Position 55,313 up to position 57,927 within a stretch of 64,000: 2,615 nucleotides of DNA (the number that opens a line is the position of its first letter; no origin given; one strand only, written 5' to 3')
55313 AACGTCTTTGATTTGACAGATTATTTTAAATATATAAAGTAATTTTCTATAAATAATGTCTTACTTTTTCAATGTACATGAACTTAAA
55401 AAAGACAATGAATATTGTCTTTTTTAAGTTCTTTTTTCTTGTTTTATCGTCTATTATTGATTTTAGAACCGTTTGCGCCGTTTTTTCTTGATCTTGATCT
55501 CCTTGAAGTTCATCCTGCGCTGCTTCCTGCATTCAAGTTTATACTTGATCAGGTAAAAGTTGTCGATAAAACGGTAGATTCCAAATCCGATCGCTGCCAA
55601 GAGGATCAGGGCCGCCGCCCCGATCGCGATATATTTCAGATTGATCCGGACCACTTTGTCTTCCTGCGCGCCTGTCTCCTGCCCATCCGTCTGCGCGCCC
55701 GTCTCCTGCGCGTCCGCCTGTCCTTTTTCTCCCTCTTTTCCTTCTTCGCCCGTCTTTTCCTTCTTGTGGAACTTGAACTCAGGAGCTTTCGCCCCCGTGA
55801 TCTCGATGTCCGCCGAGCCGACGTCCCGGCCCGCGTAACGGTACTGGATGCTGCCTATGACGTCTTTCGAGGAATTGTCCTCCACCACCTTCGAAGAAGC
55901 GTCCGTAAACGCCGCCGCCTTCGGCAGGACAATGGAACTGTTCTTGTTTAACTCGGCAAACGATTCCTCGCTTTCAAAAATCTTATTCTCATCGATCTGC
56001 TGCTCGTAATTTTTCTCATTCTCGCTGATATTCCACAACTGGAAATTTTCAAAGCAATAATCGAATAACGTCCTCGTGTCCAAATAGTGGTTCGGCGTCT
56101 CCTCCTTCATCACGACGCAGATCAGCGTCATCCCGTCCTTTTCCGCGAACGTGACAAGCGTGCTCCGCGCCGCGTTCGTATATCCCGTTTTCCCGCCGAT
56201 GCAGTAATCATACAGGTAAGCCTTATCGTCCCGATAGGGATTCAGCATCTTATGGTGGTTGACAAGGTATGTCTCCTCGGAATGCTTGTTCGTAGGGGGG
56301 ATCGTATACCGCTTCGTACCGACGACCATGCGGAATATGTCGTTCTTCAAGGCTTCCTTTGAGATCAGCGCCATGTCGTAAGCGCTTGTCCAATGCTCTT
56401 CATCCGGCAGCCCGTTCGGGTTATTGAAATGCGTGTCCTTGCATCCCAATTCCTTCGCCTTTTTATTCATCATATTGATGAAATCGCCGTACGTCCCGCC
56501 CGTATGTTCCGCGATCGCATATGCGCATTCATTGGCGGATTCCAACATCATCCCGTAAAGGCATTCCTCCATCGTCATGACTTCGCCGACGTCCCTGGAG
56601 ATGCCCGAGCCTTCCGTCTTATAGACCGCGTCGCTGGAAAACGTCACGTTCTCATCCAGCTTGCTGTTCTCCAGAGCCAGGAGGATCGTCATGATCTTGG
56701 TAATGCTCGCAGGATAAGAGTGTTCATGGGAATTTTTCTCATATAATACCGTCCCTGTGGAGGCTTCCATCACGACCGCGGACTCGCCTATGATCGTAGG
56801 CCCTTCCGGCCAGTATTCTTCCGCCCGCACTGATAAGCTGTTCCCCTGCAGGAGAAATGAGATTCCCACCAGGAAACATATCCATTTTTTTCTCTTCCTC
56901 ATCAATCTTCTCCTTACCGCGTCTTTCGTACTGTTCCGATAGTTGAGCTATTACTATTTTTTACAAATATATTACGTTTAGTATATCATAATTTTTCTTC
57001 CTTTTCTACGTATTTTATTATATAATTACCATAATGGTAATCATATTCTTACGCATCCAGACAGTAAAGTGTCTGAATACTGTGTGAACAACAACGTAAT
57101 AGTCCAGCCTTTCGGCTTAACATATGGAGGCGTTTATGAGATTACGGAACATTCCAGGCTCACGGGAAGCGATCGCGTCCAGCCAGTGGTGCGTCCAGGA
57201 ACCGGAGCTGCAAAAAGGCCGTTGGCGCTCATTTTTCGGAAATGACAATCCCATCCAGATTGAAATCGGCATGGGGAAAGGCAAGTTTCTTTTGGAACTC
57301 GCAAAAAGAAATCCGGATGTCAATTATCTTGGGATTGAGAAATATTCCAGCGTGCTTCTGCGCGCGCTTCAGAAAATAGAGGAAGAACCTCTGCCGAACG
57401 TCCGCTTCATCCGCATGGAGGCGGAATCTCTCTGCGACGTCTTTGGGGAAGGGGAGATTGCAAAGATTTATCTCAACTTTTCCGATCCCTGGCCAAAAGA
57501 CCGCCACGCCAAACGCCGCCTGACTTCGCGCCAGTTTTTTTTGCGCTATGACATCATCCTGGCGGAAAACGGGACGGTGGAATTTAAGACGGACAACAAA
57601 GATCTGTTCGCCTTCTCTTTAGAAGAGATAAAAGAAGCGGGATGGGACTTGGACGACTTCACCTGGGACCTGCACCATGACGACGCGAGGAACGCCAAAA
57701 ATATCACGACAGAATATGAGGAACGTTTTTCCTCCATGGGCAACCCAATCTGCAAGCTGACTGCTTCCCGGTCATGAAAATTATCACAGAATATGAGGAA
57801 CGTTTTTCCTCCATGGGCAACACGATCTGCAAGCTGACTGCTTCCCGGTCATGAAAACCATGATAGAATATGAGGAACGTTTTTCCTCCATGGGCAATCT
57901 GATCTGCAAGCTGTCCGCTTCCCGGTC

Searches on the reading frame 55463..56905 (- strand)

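Call 63: search_protein_families(library=pfam, proteins=[window:55463-56905:-], max_evalue=0.00001)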
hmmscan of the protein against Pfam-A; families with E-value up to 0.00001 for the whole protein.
window:55463-56905:- (480 aa): 3 families
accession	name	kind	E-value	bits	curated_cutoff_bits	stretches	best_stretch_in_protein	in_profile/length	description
PF00768.25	Peptidase_S11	-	4.2e-57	193.8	27.6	1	35-269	7-238/239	D-alanyl-D-alanine carboxypeptidase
PF13354.11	Beta-lactamase2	-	1.6e-10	41.1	22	1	44-181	3-142/214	Beta-lactamase enzyme family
PF00905.27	Transpeptidase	-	7.2e-07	29.1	22.1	0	42-138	2-117/299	Penicillin binding protein transpeptidase domain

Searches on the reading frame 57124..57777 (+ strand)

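Call 78: search_protein_families(library=pfam, proteins=[window:57124-57777:+], max_evalue=0.0001)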
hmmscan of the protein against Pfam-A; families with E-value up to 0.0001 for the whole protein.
window:57124-57777:+ (217 aa): 3 families
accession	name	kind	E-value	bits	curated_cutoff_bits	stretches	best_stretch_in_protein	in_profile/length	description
PF02390.23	Methyltransf_4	-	6.7e-44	149.8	24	1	41-211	1-172/173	Putative methyltransferase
PF24675.1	NpmA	-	1.2e-06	28.4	60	1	29-123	11-106/214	16S rRNA (adenine(1408)-N(1))-methyltransferase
PF13649.12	Methyltransf_25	-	1.3e-05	26.2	27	1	47-117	3-70/97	Methyltransferase domain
